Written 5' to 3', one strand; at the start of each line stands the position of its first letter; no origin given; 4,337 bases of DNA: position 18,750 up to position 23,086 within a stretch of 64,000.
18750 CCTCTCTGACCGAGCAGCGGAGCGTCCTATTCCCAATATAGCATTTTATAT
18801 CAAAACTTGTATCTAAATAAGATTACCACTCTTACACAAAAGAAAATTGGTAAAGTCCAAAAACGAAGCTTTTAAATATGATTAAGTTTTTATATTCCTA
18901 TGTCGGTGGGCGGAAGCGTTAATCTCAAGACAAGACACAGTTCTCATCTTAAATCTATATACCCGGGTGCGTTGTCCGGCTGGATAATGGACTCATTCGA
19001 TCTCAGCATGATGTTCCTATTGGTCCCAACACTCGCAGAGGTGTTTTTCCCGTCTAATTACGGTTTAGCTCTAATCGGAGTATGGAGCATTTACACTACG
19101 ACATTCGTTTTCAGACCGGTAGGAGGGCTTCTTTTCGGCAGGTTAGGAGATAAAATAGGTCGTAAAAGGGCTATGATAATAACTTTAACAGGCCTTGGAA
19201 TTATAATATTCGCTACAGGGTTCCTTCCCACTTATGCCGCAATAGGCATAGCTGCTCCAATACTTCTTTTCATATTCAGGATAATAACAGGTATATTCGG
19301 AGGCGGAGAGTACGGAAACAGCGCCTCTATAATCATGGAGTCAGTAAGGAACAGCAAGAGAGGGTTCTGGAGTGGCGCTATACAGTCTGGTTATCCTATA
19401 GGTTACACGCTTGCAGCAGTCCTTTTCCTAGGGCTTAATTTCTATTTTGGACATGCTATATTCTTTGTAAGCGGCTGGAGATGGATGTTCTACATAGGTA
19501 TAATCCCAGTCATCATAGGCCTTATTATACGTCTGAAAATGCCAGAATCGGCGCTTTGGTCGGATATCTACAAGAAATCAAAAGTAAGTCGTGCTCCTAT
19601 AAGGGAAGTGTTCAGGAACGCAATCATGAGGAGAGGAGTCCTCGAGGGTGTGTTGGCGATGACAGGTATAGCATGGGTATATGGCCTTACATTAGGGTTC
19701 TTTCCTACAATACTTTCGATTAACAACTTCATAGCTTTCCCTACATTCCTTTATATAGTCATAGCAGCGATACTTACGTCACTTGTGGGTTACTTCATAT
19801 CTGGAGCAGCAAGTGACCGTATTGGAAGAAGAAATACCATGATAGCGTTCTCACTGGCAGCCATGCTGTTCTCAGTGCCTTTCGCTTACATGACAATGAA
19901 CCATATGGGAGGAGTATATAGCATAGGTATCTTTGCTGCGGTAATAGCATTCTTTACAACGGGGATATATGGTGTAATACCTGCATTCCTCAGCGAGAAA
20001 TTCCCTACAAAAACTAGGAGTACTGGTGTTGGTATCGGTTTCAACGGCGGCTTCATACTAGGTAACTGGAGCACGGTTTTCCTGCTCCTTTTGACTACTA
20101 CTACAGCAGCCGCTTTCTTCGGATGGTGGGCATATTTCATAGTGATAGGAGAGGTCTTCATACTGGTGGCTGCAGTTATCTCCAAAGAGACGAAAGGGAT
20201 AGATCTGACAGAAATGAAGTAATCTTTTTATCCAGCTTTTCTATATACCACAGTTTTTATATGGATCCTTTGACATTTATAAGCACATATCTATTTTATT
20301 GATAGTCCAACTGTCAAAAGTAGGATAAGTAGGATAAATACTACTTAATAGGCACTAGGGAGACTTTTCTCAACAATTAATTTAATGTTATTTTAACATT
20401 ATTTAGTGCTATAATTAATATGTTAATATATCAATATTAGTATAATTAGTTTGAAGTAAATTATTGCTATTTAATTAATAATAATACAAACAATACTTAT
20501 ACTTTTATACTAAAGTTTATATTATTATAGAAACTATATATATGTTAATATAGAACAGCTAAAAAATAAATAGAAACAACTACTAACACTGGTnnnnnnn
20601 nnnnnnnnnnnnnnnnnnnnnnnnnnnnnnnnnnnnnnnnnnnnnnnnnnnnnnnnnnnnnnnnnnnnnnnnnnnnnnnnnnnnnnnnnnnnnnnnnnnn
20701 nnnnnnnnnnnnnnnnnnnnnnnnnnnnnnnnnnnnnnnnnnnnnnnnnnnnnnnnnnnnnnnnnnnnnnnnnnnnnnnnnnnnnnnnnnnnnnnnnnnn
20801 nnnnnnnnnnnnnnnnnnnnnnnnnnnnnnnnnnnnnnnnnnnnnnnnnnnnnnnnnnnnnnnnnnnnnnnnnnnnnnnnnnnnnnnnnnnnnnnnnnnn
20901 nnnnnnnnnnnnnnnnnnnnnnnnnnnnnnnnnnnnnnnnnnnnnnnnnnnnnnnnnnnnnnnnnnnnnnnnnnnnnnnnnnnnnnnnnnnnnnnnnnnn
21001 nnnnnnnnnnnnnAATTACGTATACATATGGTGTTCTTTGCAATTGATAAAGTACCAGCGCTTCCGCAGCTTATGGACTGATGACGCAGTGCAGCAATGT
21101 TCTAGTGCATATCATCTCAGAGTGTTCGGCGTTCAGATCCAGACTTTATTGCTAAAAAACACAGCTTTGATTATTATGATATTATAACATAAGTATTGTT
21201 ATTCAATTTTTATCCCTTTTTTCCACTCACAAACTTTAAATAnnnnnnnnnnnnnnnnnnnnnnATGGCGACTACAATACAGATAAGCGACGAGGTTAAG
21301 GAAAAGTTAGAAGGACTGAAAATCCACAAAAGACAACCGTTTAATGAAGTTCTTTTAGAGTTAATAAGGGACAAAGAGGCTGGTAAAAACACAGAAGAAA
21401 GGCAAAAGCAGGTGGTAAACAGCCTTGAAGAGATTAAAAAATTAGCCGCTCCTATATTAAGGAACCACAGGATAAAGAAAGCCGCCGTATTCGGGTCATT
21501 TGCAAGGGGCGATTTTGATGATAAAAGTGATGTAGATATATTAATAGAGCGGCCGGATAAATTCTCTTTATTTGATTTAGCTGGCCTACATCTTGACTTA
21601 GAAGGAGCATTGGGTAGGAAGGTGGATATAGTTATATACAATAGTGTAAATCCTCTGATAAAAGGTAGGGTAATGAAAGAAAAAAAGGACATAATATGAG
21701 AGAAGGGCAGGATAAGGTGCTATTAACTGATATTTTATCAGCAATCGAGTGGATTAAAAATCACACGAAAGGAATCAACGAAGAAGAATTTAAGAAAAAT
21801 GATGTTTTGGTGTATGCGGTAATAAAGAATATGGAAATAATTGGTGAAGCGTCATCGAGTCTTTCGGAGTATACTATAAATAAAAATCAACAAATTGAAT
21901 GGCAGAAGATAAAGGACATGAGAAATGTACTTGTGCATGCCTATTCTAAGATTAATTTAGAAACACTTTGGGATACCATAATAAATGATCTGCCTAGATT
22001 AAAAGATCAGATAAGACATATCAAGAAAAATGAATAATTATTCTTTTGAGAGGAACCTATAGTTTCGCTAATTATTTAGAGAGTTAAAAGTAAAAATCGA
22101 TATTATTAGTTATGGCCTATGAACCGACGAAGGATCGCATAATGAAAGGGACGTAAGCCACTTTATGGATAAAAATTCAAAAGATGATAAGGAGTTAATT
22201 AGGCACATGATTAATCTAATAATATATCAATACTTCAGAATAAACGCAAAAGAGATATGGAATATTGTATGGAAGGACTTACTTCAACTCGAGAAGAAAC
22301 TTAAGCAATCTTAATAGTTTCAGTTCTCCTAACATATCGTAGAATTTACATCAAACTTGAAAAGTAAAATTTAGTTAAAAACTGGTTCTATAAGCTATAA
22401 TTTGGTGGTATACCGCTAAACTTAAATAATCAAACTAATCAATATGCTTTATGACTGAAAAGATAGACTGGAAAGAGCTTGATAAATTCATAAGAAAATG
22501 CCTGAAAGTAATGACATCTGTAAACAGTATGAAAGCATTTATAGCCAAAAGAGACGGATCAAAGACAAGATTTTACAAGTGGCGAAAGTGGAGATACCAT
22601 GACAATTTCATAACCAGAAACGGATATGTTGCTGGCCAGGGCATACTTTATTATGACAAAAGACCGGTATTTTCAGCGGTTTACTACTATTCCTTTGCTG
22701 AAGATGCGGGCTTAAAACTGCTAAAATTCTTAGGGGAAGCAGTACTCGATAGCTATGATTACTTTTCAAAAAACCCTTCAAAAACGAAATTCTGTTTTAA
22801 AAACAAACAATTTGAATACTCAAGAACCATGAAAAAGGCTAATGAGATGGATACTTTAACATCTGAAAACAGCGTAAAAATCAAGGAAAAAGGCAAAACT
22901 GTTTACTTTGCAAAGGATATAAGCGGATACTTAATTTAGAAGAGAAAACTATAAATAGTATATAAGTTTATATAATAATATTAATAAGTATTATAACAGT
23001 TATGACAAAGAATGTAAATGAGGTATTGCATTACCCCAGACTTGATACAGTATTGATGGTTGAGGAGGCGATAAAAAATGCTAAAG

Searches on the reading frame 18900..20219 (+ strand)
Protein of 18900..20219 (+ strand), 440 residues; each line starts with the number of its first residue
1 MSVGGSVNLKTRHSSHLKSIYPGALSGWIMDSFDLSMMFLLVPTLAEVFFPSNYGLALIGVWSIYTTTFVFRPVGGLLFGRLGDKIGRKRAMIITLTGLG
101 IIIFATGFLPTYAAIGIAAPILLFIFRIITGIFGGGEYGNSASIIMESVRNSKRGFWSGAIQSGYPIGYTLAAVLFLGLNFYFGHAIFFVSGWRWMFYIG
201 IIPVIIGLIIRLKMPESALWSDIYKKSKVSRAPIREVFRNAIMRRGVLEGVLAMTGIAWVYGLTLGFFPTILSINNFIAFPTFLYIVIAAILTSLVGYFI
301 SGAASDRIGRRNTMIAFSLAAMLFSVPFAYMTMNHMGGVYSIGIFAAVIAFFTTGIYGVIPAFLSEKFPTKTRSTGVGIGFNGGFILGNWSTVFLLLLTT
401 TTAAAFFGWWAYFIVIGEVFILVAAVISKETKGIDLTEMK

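Call 15: search_protein_families(library=pfam, proteins=[window:18900-20219:+], max_evalue=0.01)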
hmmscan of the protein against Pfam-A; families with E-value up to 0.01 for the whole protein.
window:18900-20219:+ (440 aa): 2 families
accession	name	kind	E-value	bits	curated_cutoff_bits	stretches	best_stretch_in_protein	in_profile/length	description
PF07690.21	MFS_1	-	2.6e-28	99.4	33.4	1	37-386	11-341/347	Major Facilitator Superfamily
PF00083.30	Sugar_tr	-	8.1e-28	97.9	22.3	2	68-228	55-203/452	Sugar (and other) transporter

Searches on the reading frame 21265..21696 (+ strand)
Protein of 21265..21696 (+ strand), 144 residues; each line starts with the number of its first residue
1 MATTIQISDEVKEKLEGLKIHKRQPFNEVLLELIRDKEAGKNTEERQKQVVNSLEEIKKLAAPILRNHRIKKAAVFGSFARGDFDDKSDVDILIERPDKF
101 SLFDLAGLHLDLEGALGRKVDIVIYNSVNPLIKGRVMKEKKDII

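Call 15: search_protein_families(library=pfam, proteins=[window:21265-21696:+], max_evalue=0.01)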
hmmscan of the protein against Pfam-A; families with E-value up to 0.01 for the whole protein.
window:21265-21696:+ (144 aa): 5 families
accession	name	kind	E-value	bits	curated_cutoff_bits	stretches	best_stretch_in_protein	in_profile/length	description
PF18765.7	Polbeta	-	1.1e-14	54.8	26.9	1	63-143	5-87/93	Polymerase beta, Nucleotidyltransferase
PF01909.29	NTP_transf_2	-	2.3e-13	50.7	21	1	60-141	4-91/93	Nucleotidyltransferase domain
PF24434.1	DUF7557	-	3.6e-06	26.7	25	1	3-35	2-33/45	Family of unknown function (DUF7557)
PF02697.20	VAPB_antitox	-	8.9e-06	26.8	27.9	1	4-56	2-53/69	Putative antitoxin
PF22600.2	MTPAP-like_central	-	0.00022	21.8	27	1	28-99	3-68/139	Poly(A) RNA polymerase, mitochondrial-like, central palm domain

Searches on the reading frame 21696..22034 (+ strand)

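Call 15: search_protein_families(library=pfam, proteins=[window:21696-22034:+], max_evalue=0.01)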
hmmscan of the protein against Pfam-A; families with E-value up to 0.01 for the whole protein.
window:21696-22034:+ (113 aa): 1 family
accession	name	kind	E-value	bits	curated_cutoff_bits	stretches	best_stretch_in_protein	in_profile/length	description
PF01934.22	HepT-like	-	3.4e-27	95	23.5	1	13-109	1-120/120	Ribonuclease HepT-like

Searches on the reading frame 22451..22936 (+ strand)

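Call 15: search_protein_families(library=pfam, proteins=[window:22451-22936:+], max_evalue=0.01)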
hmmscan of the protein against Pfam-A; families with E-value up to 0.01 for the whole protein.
window:22451-22936:+ (162 aa): 1 family
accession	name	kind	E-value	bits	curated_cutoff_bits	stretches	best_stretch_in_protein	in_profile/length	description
PF18931.5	DUF5680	-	2.8e-05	24.9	25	1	57-155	7-98/104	Domain of unknown function (DUF5680)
